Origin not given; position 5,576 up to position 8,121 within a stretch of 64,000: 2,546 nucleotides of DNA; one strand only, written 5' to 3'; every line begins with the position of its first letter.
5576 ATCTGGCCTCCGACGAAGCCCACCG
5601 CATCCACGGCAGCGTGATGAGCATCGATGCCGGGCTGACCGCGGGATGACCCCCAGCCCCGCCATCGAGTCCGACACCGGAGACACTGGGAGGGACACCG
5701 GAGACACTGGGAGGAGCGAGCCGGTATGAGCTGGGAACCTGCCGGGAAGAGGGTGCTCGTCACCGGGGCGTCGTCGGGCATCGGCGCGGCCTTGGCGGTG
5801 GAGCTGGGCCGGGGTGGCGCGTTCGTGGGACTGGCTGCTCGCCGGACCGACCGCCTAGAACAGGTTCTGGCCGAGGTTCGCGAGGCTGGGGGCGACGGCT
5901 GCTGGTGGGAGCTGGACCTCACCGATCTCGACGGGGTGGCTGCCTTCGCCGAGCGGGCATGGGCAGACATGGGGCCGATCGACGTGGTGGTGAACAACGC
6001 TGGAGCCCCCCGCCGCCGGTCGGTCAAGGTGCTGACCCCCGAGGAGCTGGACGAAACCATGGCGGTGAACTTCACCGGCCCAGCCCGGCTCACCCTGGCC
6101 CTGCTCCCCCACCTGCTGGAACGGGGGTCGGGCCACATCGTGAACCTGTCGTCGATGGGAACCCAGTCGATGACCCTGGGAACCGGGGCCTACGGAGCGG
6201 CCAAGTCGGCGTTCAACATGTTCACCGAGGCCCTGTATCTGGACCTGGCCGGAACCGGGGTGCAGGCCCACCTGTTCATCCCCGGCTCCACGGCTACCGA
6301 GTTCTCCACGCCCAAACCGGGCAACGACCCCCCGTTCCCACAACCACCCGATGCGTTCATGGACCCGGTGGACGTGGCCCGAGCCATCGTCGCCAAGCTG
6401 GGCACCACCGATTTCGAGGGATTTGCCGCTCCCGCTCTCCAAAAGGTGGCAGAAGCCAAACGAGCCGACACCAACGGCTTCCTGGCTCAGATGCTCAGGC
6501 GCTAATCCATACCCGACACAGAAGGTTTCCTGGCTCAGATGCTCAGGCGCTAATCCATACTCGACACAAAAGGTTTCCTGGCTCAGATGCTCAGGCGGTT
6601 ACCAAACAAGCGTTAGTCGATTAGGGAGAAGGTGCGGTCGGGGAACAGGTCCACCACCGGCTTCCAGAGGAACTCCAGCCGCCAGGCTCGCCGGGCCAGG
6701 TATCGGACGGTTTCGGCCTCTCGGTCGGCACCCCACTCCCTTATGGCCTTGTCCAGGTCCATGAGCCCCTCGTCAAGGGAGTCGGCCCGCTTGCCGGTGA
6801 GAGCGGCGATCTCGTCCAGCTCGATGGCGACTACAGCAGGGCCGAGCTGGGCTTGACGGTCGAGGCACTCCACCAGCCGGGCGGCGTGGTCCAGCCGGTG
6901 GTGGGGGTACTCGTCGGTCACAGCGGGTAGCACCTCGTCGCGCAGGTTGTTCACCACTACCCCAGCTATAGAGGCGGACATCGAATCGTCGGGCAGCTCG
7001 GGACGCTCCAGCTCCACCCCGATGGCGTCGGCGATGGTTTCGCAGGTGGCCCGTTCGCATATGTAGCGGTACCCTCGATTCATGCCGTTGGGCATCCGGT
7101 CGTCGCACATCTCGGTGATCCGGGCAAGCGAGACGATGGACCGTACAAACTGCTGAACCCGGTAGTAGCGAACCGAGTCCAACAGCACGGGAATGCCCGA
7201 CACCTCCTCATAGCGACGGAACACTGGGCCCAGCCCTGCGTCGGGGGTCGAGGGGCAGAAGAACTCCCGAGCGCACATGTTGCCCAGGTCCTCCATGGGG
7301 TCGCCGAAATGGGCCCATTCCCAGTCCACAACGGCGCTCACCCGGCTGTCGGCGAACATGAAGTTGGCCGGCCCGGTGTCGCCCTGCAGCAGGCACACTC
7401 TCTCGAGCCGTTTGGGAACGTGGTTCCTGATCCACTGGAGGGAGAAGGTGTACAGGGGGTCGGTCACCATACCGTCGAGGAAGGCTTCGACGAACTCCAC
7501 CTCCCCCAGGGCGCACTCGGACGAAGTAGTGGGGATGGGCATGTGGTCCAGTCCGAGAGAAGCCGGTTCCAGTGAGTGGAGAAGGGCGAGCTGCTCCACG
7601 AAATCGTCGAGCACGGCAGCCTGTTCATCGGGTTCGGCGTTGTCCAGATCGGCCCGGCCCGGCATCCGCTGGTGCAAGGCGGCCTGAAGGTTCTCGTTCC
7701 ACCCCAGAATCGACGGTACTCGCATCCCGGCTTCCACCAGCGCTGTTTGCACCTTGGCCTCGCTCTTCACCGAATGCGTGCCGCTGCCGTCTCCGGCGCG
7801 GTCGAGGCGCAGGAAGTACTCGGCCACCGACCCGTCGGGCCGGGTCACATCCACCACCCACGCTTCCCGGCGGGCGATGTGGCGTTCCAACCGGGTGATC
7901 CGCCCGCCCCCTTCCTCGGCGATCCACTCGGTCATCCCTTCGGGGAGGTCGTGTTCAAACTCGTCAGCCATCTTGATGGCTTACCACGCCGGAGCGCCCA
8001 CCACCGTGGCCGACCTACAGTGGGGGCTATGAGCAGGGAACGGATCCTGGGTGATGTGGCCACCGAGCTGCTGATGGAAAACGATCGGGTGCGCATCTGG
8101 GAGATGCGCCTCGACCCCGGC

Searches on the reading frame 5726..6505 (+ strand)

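Call 57: search_protein_families(library=pfam, proteins=[window:5726-6505:+], max_evalue=0.0001)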
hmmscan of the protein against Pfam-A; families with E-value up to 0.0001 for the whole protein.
window:5726-6505:+ (259 aa): 4 families
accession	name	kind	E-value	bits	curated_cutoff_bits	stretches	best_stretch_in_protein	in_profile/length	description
PF00106.31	adh_short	-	3.4e-48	164.2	26.6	1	8-196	1-189/195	short chain dehydrogenase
PF13561.12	adh_short_C2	-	7e-30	104.8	27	1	14-198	1-185/236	Enoyl-(Acyl carrier protein) reductase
PF08659.16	KR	-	4.3e-12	46.7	22.6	1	10-168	3-161/180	KR domain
PF01370.27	Epimerase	-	3.2e-05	23.9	20.9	1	10-143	1-115/240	NAD dependent epimerase/dehydratase family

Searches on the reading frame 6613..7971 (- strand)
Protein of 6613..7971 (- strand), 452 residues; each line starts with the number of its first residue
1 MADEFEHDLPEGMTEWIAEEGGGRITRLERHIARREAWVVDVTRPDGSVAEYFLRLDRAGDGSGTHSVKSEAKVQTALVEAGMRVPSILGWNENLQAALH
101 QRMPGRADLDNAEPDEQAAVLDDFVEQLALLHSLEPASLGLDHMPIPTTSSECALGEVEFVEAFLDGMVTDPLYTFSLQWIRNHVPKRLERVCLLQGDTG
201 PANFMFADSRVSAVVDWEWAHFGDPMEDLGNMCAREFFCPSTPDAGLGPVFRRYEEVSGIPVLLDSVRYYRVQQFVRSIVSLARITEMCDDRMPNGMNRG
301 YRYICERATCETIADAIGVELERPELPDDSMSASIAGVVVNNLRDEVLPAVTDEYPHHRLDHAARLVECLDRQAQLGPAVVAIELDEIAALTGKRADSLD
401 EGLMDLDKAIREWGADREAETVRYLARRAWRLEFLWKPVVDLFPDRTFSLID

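Call 57: search_protein_families(library=pfam, proteins=[window:6613-7971:-], max_evalue=0.0001)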
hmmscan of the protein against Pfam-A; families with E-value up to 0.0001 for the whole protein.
window:6613-7971:- (452 aa): 1 family
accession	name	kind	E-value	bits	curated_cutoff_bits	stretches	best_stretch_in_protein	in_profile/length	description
PF01636.29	APH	-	1.5e-23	84.3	23.2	1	46-255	20-230/239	Phosphotransferase enzyme family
